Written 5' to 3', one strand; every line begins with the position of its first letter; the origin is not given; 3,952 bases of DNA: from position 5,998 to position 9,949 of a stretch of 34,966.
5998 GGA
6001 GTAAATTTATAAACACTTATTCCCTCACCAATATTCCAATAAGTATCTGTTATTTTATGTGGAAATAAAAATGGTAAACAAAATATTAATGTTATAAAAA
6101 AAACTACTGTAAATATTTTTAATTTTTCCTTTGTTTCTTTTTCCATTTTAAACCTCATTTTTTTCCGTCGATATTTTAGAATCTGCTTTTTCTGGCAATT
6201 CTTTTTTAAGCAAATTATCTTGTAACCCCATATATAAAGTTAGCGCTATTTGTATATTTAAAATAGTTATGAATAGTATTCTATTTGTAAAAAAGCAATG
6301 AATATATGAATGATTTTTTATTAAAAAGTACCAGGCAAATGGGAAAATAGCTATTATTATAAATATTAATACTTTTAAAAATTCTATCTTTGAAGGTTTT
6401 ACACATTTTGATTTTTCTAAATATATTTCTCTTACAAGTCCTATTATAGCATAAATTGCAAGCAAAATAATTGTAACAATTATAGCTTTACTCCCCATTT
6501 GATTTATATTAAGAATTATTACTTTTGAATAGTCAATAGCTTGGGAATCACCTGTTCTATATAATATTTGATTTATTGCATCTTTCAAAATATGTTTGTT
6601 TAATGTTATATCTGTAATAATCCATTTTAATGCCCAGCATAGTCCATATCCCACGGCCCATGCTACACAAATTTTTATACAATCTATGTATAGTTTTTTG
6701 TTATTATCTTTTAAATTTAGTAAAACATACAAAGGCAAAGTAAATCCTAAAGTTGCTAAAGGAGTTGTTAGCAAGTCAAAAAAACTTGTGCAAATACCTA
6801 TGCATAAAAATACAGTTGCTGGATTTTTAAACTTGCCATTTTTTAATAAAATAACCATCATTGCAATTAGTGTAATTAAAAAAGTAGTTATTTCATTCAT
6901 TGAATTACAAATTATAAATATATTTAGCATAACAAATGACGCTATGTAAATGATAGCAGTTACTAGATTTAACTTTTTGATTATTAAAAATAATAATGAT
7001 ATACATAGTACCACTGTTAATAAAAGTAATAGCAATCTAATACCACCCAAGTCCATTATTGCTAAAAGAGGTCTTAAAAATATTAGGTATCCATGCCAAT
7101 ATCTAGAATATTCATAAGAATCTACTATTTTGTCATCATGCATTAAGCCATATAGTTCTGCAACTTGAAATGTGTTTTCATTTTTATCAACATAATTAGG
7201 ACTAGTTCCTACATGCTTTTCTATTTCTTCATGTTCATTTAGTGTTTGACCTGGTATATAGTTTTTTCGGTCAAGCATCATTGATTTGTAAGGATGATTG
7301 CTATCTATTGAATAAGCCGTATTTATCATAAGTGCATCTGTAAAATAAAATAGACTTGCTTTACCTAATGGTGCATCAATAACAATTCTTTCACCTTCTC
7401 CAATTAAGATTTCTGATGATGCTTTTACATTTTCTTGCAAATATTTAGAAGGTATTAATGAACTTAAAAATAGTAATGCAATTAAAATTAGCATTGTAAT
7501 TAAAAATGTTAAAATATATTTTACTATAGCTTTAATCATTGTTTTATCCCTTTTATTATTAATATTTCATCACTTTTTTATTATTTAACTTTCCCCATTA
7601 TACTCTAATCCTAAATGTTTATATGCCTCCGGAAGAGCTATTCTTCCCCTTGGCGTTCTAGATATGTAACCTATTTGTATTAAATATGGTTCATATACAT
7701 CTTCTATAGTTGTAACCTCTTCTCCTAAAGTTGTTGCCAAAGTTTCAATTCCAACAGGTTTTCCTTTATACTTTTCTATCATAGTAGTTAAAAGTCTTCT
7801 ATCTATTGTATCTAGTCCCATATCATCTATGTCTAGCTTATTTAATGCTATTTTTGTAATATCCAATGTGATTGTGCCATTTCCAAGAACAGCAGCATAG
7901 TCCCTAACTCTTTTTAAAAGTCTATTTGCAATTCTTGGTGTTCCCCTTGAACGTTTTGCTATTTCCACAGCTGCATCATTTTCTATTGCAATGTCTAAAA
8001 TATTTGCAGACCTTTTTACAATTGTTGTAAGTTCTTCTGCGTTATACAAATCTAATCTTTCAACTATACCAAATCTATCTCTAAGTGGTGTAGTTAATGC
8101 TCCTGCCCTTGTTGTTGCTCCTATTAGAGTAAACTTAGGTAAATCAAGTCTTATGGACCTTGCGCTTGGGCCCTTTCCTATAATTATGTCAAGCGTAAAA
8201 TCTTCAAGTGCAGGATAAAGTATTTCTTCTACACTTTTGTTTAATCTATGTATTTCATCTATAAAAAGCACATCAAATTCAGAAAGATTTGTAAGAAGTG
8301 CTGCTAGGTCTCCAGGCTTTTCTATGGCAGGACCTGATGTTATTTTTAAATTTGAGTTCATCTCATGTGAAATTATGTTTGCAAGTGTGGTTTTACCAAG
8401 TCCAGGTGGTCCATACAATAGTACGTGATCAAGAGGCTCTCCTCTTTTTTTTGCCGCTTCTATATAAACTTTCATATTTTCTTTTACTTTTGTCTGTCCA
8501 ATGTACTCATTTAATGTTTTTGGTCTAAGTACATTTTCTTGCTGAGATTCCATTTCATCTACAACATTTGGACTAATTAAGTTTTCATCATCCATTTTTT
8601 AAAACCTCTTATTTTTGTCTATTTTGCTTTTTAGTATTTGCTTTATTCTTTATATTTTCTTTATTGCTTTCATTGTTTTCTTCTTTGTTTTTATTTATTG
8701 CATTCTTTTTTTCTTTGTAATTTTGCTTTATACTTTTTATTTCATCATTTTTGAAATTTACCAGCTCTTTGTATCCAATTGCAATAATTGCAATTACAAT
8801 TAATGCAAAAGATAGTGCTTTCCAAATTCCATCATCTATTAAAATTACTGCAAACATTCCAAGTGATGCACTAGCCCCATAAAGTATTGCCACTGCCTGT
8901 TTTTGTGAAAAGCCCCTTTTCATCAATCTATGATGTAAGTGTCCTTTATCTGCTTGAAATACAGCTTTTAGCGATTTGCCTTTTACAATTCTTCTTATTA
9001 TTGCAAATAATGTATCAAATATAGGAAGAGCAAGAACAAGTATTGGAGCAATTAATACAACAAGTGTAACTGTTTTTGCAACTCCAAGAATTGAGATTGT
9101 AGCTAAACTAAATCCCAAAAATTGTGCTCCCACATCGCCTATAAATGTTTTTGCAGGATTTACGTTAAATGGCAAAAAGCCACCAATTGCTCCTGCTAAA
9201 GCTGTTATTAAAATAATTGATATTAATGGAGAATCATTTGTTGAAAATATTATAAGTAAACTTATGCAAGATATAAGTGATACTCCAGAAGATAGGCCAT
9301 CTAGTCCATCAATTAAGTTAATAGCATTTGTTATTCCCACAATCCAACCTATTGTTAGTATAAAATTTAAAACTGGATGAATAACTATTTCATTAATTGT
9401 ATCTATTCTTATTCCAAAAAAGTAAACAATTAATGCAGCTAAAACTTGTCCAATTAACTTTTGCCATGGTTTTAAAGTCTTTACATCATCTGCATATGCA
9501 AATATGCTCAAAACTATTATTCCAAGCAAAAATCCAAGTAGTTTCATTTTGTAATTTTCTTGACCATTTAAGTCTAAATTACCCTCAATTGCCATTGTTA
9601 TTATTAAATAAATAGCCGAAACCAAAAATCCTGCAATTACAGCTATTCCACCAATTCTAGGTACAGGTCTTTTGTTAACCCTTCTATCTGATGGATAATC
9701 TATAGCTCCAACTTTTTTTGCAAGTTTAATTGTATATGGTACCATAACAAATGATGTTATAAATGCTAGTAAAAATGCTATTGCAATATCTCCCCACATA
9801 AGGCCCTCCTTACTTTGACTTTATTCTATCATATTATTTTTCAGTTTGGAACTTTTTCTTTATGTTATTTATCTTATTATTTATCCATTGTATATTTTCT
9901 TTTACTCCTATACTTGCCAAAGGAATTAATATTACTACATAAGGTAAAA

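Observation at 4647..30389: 26-kb co-directional glycopolymer locus with an unusually dense multi-branch extracytoplasmic glycosylation toolkit and missing canonical partners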

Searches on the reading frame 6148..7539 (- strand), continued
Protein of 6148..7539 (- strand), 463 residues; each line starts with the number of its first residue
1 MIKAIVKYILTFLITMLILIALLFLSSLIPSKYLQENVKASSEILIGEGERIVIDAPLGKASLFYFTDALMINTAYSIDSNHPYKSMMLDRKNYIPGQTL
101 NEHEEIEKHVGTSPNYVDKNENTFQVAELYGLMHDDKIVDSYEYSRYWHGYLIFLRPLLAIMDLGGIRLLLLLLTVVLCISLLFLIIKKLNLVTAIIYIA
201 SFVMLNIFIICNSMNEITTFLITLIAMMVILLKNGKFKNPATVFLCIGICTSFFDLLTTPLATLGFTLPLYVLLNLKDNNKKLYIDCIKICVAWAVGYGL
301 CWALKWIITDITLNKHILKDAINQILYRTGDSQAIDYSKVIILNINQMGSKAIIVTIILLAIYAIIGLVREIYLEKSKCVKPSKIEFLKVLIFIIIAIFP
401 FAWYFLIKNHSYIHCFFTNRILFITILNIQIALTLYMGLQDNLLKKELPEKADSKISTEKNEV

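Call 64: find_related_loci(query=A2, collection=metagenome_contigs, flank=6000)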
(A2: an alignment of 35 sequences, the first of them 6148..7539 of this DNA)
Query A2 (463 aa) in metagenome_contigs; peptide patterns used: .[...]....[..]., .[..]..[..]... (x = any residue, [..] = any of these).
222 stretches matched a pattern; 81 encode a relative of the query (tblastn E <= 1e-3); the best 80 are kept; 80 distinct loci.
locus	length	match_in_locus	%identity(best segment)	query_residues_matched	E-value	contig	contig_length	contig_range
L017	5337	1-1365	98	9-463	0e+0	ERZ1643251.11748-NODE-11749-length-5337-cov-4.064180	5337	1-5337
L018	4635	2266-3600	57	2-442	3e-145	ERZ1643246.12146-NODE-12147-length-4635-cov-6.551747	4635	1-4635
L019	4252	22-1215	49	26-427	2e-114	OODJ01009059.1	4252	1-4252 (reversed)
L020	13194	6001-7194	49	26-427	1e-112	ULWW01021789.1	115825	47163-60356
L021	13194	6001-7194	49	26-427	2e-112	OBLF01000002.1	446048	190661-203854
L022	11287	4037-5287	48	7-427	4e-111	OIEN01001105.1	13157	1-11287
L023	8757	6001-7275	43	5-432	1e-102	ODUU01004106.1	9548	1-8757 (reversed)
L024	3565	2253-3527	43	5-432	3e-104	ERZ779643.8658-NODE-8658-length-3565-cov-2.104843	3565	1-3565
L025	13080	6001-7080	49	64-427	6e-102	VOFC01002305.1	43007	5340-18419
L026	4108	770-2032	42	5-420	5e-96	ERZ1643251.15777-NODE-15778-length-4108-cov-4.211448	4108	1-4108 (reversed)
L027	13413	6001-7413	40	2-460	1e-99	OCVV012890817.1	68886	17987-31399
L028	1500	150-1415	44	6-422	9e-97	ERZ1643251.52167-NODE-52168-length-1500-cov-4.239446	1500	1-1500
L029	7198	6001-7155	42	2-380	5e-89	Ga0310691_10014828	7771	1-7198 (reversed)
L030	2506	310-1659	37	1-447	1e-91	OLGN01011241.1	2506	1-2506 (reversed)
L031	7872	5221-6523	46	20-455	2e-84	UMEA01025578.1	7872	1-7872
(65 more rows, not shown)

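Call 76: list_cluster_members(proteins=[P0257, P0144, P0194, P0285, P0260, P0270, P0283, P0290, P0032, P0121])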
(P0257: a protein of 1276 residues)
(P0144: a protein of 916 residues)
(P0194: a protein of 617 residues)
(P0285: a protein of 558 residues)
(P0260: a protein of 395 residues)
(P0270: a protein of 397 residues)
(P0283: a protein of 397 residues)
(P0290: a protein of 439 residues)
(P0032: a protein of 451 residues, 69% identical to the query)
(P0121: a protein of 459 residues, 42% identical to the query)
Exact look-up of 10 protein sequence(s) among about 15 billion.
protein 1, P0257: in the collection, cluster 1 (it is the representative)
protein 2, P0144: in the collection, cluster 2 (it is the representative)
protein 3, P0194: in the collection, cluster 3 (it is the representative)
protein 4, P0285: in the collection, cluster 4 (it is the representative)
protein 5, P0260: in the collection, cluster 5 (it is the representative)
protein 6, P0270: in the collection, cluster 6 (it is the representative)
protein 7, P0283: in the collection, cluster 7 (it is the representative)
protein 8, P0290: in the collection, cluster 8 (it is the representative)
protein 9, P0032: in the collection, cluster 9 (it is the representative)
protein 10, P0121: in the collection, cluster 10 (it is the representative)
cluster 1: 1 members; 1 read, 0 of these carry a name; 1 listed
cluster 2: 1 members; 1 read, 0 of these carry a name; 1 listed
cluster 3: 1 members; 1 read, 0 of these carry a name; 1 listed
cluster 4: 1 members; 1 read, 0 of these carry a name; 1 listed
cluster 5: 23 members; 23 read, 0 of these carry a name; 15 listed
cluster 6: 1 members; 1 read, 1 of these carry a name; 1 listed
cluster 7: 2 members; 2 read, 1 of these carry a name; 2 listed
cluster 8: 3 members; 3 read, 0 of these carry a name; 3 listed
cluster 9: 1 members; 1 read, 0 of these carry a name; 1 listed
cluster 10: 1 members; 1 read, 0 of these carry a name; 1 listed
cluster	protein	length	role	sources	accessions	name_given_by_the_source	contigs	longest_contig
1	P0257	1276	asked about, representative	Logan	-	-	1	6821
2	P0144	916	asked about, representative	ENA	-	-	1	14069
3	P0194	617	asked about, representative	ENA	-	-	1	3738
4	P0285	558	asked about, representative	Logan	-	-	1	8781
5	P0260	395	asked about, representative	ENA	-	-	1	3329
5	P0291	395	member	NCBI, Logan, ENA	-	-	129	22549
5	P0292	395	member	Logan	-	-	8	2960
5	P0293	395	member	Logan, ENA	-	-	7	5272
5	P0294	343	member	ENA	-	-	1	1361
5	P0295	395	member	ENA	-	-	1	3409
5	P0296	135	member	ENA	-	-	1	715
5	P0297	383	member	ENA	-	-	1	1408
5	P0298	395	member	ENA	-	-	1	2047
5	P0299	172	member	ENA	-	-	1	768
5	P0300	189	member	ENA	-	-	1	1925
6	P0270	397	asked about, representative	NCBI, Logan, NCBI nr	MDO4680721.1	MAG: hypothetical protein Q4A55_05665 [Aerococcus sp.] | hypothetical protein [Aerococcus sp.]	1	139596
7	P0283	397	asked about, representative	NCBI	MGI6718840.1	MAG: hypothetical protein ACOX4D_06825 [Bacteroidales bacterium]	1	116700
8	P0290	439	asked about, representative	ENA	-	-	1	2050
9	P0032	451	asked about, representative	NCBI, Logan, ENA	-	-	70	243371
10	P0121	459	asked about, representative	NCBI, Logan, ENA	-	-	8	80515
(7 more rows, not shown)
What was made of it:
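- The fusion is a single record on one 6.8-kb Logan-assembly contig and may be an artefact (call 76).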

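Call 77: find_encoding_contigs(protein=P0270, flank=5000, max_places=2)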
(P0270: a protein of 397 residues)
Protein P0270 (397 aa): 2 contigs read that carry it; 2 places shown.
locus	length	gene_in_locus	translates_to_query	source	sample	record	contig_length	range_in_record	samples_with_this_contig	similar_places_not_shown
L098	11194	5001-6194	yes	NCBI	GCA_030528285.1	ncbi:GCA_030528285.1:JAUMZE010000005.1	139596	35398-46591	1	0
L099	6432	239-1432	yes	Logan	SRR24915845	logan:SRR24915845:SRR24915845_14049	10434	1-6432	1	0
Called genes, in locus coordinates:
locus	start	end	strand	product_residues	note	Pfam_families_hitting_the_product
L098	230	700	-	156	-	PF03830:PTSIIB_sorb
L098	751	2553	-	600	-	PF01301:Glyco_hydro_35, PF02449:Glyco_hydro_42 (weak), PF13364:BetaGal_ABD2 (faint), PF21317:BetaGal_ABD_1, PF21467:BetaGal_gal-bd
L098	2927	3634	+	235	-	PF00392:GntR, PF07702:UTRA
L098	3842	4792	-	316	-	PF00535:Glycos_transf_2, PF10111:Glyco_tranf_2_2, PF13641:Glyco_tranf_2_3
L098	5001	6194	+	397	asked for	-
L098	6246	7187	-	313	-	PF00535:Glycos_transf_2, PF13641:Glyco_tranf_2_3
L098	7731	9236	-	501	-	-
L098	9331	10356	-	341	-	PF00535:Glycos_transf_2, PF10111:Glyco_tranf_2_2, PF13641:Glyco_tranf_2_3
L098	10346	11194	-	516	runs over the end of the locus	PF04932:Wzy_C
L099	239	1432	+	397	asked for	-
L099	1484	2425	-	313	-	PF00535:Glycos_transf_2, PF13641:Glyco_tranf_2_3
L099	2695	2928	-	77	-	-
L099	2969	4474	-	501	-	-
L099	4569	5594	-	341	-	PF00535:Glycos_transf_2, PF10111:Glyco_tranf_2_2, PF13641:Glyco_tranf_2_3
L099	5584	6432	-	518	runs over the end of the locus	PF04932:Wzy_C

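Call 78: find_encoding_contigs(protein=P0283, flank=5000, max_places=2)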
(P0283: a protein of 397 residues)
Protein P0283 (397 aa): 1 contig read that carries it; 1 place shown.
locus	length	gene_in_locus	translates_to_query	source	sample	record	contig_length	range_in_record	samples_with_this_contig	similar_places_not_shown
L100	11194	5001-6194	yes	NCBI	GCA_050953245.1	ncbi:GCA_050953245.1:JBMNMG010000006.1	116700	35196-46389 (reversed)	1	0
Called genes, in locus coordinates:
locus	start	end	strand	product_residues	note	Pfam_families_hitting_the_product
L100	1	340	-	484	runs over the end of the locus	PF01743:PolyA_pol, PF12627:PolyA_pol_RNAbd, PF01966:HD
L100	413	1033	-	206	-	PF01223:Endonuclease_NS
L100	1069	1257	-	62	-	-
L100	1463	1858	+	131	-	PF05656:DUF805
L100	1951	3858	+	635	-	PF13229:Beta_helix (faint), PF23763:Beta-barrel_GLAA-B_I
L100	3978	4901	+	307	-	PF00535:Glycos_transf_2, PF13641:Glyco_tranf_2_3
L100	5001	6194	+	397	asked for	-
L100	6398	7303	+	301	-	PF13280:WYL, PF25583:WCX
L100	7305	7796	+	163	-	PF00929:RNase_T, PF16473:Rv2179c-like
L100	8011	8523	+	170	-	PF13091:PLDc_2, PF00614:PLDc (faint)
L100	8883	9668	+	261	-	-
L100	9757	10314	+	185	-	-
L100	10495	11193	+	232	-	-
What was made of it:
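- In distant genomes it forms a stand-alone pair with the synthase and no other polytopic protein nearby (L100, call 78).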

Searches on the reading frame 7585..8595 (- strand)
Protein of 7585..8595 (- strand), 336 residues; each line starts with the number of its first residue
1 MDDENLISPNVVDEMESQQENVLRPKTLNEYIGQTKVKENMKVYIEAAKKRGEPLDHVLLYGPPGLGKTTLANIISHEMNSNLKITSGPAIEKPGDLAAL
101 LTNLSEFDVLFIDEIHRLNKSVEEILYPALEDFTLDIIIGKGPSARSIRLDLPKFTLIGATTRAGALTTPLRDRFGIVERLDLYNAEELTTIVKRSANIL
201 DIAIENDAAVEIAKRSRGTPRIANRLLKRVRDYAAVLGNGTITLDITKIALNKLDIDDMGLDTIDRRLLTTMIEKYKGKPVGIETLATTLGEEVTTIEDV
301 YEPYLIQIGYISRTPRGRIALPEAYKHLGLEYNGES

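Call 3: search_protein_families(library=pfam, proteins=[window:7585-8595:-], max_evalue=0.01)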
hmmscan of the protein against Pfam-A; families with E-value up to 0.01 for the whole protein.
window:7585-8595:- (336 aa): 23 families
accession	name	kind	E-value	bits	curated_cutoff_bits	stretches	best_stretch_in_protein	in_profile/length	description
PF05496.18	RuvB_N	-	3.9e-83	277.4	27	1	23-181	1-159/159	Holliday junction DNA helicase RuvB P-loop domain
PF17864.7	AAA_lid_4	-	4.3e-32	110.1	27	1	184-257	1-74/74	RuvB AAA lid domain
PF05491.19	RuvB_C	-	2.2e-25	88.8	24.7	1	259-328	2-71/72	RuvB C-terminal winged helix domain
PF00004.35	AAA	-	4.3e-21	76.2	21.2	1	58-181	1-129/131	ATPase family associated with various cellular activities (AAA)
PF07728.20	AAA_5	-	1e-10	42.2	22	1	57-175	1-139/139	AAA domain (dynein-related subfamily)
PF01078.27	Mg_chelatase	-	2.8e-06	27.3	20.3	0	31-75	5-42/207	Magnesium chelatase, subunit ChlI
PF13191.12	AAA_16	-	2.6e-05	25.2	32.6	1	50-81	20-50/167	AAA ATPase domain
PF06068.19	TIP49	-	3.1e-05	23.8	23.8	1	29-86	24-81/347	TIP49 P-loop domain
PF14532.12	Sigma54_activ_2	-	5.8e-05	23.8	25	1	32-129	1-92/138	Sigma-54 interaction domain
PF20720.3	nSTAND3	-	0.00019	21.6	27.2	1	48-113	10-72/155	Novel STAND NTPase 3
PF00931.28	NB-ARC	-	0.00023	21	23.5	0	54-79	17-42/248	NB-ARC domain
PF05673.19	DUF815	-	0.00032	20.4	23.8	0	27-113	26-114/249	Protein of unknown function (DUF815)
PF13479.12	AAA_24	-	0.00057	20.2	27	1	58-122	5-80/195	AAA domain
PF00308.24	Bac_DnaA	-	0.00058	20.5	23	0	41-82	20-61/162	Bacterial DnaA ATPAse domain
PF00910.28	RNA_helicase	-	0.0006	20.7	21.5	1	58-121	1-64/105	RNA helicase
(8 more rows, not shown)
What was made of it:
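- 7585..8595 (-): ruvB, a housekeeping Holliday-junction helicase embedded in the span. Not part of the glycan machinery. RuvB_N, AAA_lid_4 and RuvB_C domains (call 3).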

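Call 81: search_protein_families(library=ncbifam, proteins=[window:7585-8595:-], max_evalue=1e-10)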
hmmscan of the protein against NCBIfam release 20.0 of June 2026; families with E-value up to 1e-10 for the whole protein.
window:7585-8595:- (336 aa): 10 families
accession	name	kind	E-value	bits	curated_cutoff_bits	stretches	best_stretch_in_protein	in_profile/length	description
NF000868.0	PRK00080.1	equivalog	4.4e-159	528.7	282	1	13-331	9-327/330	Holliday junction branch migration DNA helicase RuvB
TIGR00635.1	ruvB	equivalog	3.7e-146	486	299.05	1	26-329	1-304/305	Holliday junction branch migration DNA helicase RuvB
NF009881.0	PRK13341.1-2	equivalog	3.5e-14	51.6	651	1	21-140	20-142/736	AAA family ATPase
NF003233.0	PRK04195.2-3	equivalog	4.8e-14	52.1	471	1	23-85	7-68/504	replication factor C large subunit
NF009882.0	PRK13341.1-3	equivalog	2.9e-13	48.8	1197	1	21-138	22-143/734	AAA family ATPase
NF009883.0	PRK13341.1-4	equivalog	1.5e-12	46.3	668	1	21-138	23-144/729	AAA family ATPase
NF003230.0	PRK04195.1-6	equivalog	1.3e-11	43.9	441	1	23-80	8-64/494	replication factor C large subunit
NF003229.0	PRK04195.1-5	equivalog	7.3e-11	41.4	280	0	24-82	12-71/413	replication factor C large subunit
TIGR02903.1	spore_lon_C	equivalog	7.7e-11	41.2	678.8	0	17-79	142-199/615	Lon family ATP-dependent protease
NF003226.0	PRK04195.1-1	equivalog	9.5e-11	41.3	588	0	23-83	8-68/405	replication factor C large subunit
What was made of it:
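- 7585..8595 (-): NF000868 at 528.7 bits against a cutoff of 282 (call 81).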

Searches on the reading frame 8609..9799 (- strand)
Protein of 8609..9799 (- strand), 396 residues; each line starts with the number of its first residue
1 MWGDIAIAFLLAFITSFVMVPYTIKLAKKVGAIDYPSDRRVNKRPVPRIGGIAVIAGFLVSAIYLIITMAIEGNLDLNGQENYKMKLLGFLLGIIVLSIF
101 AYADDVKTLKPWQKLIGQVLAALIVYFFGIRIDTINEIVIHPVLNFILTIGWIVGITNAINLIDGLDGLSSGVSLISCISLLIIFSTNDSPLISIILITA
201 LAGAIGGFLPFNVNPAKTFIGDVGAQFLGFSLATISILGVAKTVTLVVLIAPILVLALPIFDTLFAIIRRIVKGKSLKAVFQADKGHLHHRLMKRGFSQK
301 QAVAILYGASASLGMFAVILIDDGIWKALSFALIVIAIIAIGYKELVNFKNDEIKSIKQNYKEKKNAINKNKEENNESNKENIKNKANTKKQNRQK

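Call 3: search_protein_families(library=pfam, proteins=[window:8609-9799:-], max_evalue=0.01)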
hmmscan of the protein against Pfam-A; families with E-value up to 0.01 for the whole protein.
window:8609-9799:- (396 aa): 1 family
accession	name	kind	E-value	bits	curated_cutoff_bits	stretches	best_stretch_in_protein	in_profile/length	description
PF00953.26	Glycos_transf_4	-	4.8e-36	124.6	27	1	88-239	2-159/160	Glycosyl transferase family 4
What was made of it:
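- Checked: 8609-9799 matches PF00953 Glycos_transf_4 at 124.6 bits (call 3).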

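Call 6: search_protein_families(library=ncbifam, proteins=[window:8609-9799:-], max_evalue=0.01)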
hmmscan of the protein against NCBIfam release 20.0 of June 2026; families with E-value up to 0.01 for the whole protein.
window:8609-9799:- (396 aa): 4 families
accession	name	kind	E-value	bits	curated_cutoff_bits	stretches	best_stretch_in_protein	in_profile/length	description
TIGR02380.1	ECA_wecA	exception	8.6e-31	107.3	326.05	1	8-336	3-324/346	UDP-N-acetylglucosamine--undecaprenyl-phosphate N-acetylglucosaminephosphotransferase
TIGR00445.1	mraY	equivalog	1.3e-21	77.4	192.05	1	38-318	27-315/321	phospho-N-acetylmuramoyl-pentapeptide-transferase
NF053644.1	MraY_archaea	equivalog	1.6e-20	73.8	450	1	112-313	151-335/340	pseudomurein biosynthesis MraY family phospho-N-acetylmuramoyl-pentapeptide-transferase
NF038305.1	HpsJ_fam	subfamily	0.0064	16.4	60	1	328-394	84-152/234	HpsJ family protein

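Call 89: search_solved_structures(query=window:8609-9799:-, max_evalue=0.00001)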
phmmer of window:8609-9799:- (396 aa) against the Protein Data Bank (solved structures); distinct sequences matched with E-value up to 0.00001: 10.
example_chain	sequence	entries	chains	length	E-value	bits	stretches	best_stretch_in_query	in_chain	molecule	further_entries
9zno_A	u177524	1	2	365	1.2e-14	57.7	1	8-320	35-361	Phospho-N-acetylmuramoyl-pentapeptide-transferase (MraY)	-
5jnq_A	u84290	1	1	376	3.3e-13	53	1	5-323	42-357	Phospho-N-acetylmuramoyl-pentapeptide-transferase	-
6bw6_A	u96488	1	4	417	8.5e-10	41.7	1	84-247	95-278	UDP-N-acetylglucosamine--dolichyl-phosphate N-acetylglucosaminephosphotransferase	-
6fm9_A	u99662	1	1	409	1.2e-09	41.3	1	84-247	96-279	UDP-N-acetylglucosamine--dolichyl-phosphate N-acetylglucosaminephosphotransferase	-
6bw5_A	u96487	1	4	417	1.2e-09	41.3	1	84-247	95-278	UDP-N-acetylglucosamine--dolichyl-phosphate N-acetylglucosaminephosphotransferase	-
9znn_A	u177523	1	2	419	1.2e-09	41.2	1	84-247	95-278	UDP-N-acetylglucosamine--dolichyl-phosphate N-acetylglucosaminephosphotransferase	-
4j72_A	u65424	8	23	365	1.3e-09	41.2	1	9-320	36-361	Phospho-N-acetylmuramoyl-pentapeptide-transferase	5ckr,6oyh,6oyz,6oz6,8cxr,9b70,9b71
5lev_A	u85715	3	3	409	2e-09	40.5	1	84-247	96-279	UDP-N-acetylglucosamine--dolichyl-phosphate N-acetylglucosaminephosphotransferase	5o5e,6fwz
8g01_A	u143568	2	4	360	1.9e-07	34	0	146-267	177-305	Phospho-N-acetylmuramoyl-pentapeptide-transferase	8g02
8tlu_A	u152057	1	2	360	2e-07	34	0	146-267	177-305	Phospho-N-acetylmuramoyl-pentapeptide-transferase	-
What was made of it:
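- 8609..9799 (-): WecA/TagO-type polyprenyl-phosphate HexNAc-1-phosphate transferase. Part of the conserved core. PDB matches to MraY and GPT (call 89).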
